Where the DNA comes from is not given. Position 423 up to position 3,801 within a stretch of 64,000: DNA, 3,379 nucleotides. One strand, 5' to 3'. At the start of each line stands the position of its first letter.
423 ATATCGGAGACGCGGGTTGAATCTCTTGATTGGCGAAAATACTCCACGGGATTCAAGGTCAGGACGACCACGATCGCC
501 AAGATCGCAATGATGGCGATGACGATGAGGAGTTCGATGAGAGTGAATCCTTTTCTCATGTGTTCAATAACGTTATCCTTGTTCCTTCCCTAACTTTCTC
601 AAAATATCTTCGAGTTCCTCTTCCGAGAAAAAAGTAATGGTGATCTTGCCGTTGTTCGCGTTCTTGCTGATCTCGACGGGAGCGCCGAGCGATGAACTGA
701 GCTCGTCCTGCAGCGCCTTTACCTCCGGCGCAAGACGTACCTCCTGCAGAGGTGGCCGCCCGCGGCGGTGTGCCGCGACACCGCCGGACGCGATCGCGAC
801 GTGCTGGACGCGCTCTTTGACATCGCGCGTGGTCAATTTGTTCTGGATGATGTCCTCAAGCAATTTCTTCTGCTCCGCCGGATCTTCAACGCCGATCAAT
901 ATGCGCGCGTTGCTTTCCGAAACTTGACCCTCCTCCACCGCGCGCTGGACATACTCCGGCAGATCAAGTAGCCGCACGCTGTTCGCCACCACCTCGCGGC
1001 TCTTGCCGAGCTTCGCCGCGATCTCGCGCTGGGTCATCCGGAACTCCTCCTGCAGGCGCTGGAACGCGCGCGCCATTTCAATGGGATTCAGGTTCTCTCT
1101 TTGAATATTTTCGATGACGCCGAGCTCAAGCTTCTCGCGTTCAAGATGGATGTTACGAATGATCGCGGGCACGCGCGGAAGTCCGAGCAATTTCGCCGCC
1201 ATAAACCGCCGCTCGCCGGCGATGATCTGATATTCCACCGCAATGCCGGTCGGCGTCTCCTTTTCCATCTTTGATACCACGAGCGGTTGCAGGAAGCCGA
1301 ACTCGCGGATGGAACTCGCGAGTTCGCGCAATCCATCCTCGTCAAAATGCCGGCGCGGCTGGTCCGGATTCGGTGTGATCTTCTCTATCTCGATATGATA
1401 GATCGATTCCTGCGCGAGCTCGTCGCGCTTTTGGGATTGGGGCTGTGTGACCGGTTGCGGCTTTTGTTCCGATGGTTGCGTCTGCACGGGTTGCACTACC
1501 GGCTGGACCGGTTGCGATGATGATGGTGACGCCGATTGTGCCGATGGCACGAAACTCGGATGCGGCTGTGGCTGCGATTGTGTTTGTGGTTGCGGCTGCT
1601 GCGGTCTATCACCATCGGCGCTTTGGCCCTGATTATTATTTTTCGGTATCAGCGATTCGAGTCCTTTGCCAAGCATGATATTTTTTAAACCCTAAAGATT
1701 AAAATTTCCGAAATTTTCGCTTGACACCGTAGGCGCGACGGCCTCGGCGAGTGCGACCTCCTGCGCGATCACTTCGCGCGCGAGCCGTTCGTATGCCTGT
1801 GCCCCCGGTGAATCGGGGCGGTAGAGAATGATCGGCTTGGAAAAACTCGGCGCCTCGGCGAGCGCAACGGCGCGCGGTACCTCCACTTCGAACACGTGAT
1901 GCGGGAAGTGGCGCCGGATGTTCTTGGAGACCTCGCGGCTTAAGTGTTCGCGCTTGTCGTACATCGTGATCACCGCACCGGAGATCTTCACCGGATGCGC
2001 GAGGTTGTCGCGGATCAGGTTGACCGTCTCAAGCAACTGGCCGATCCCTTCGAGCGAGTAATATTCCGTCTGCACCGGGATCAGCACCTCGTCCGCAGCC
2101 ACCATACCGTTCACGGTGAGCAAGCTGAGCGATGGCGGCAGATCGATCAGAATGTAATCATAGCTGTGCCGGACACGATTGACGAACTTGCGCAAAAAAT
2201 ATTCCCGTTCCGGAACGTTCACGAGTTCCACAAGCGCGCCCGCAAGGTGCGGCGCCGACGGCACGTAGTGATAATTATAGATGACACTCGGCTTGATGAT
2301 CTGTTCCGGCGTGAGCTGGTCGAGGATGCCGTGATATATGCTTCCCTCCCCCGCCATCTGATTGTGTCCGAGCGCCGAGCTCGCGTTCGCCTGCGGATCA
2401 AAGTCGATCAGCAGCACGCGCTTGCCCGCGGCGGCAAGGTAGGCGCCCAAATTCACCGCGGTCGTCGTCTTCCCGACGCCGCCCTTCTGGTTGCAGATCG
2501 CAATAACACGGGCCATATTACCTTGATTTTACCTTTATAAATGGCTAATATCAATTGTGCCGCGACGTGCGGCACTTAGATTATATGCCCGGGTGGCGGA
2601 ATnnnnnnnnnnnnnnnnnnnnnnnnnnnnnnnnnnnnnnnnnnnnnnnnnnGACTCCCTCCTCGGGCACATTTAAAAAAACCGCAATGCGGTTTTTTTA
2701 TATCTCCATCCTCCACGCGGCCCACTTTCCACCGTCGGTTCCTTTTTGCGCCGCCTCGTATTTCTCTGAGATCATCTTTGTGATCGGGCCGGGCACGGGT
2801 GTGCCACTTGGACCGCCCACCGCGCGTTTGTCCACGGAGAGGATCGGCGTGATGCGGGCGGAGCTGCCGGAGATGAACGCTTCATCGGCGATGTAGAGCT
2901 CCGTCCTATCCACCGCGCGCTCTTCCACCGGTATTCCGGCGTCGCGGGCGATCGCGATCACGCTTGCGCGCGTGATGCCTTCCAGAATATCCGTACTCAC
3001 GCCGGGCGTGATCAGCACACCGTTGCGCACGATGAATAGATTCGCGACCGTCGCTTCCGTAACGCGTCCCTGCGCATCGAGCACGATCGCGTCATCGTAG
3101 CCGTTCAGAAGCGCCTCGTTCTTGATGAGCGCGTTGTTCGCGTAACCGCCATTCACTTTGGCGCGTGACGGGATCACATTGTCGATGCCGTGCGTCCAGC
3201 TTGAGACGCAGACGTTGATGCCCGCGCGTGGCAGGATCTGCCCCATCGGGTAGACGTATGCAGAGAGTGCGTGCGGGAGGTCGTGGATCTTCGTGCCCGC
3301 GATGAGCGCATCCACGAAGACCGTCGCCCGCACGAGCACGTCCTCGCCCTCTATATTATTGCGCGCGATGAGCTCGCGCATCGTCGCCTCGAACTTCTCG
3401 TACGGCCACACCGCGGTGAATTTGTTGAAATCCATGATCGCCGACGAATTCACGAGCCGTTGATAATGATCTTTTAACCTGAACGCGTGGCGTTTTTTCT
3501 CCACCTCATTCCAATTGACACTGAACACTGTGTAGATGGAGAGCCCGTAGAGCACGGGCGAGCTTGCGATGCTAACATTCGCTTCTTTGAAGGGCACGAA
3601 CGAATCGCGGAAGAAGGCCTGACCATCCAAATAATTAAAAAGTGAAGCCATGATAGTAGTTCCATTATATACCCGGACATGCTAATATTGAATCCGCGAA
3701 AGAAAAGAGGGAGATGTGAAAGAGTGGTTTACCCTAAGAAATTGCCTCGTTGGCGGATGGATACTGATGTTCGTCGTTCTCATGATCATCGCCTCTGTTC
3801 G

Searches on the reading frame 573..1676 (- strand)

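Call 66: search_protein_families(library=pfam, proteins=[window:573-1676:-], max_evalue=0.00001)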
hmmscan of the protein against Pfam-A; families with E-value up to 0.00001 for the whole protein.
window:573-1676:- (367 aa): 3 families
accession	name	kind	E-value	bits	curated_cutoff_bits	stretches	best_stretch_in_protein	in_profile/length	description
PF17762.8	HTH_ParB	-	2.1e-32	111.7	22.6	1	194-292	1-99/102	ParB HTH domain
PF02195.25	ParB_N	-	3e-29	101.4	26.3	1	91-192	2-95/95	ParB N-terminal domain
PF23552.2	ParB_C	-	1.8e-12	46.9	23.8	1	317-363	3-50/50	ParB dimerisation domain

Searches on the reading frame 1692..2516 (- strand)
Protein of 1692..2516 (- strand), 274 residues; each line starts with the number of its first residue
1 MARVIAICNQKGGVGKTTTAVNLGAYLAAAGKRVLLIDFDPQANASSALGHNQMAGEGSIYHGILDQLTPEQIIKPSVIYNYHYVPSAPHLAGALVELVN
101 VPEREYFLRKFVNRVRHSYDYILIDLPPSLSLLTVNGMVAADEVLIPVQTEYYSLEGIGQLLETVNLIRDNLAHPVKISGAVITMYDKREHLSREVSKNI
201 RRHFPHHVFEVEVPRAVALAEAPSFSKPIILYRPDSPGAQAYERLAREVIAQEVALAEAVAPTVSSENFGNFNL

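Call 66: search_protein_families(library=pfam, proteins=[window:1692-2516:-], max_evalue=0.00001)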
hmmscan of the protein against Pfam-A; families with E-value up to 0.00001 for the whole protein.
window:1692-2516:- (274 aa): 7 families
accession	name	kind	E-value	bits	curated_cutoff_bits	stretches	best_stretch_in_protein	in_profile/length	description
PF13614.12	AAA_31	-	5.2e-60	202.8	27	1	3-177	2-176/177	AAA domain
PF01656.29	CbiA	-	1.2e-28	100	25.4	1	5-229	1-125/125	CobQ/CobB/MinD/ParA nucleotide binding domain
PF10609.15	ParA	-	1.9e-12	47.6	27.1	1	3-249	4-245/246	NUBPL iron-transfer P-loop NTPase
PF00142.24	Fer4_NifH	-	2.7e-12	47.2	25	1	10-79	7-74/271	4Fe-4S iron sulfur cluster binding proteins, NifH/frxC family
PF06564.18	CBP_BcsQ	-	3.8e-12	46.7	21.3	1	5-247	4-231/234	Cellulose biosynthesis protein BcsQ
PF09140.17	MipZ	-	9.3e-11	42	20.7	1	4-47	2-45/262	ATPase MipZ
PF02374.21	ArsA_ATPase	-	6.2e-08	32.6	24.3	1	9-52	7-50/305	Anion-transporting ATPase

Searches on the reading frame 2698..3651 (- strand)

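Call 66: search_protein_families(library=pfam, proteins=[window:2698-3651:-], max_evalue=0.00001)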
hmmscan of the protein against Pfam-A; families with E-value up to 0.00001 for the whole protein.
window:2698-3651:- (317 aa): 1 family
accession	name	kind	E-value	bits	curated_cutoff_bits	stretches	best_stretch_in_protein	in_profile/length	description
PF01063.24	Aminotran_4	-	1.5e-41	143.2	28.5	1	40-273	3-223/223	Amino-transferase class IV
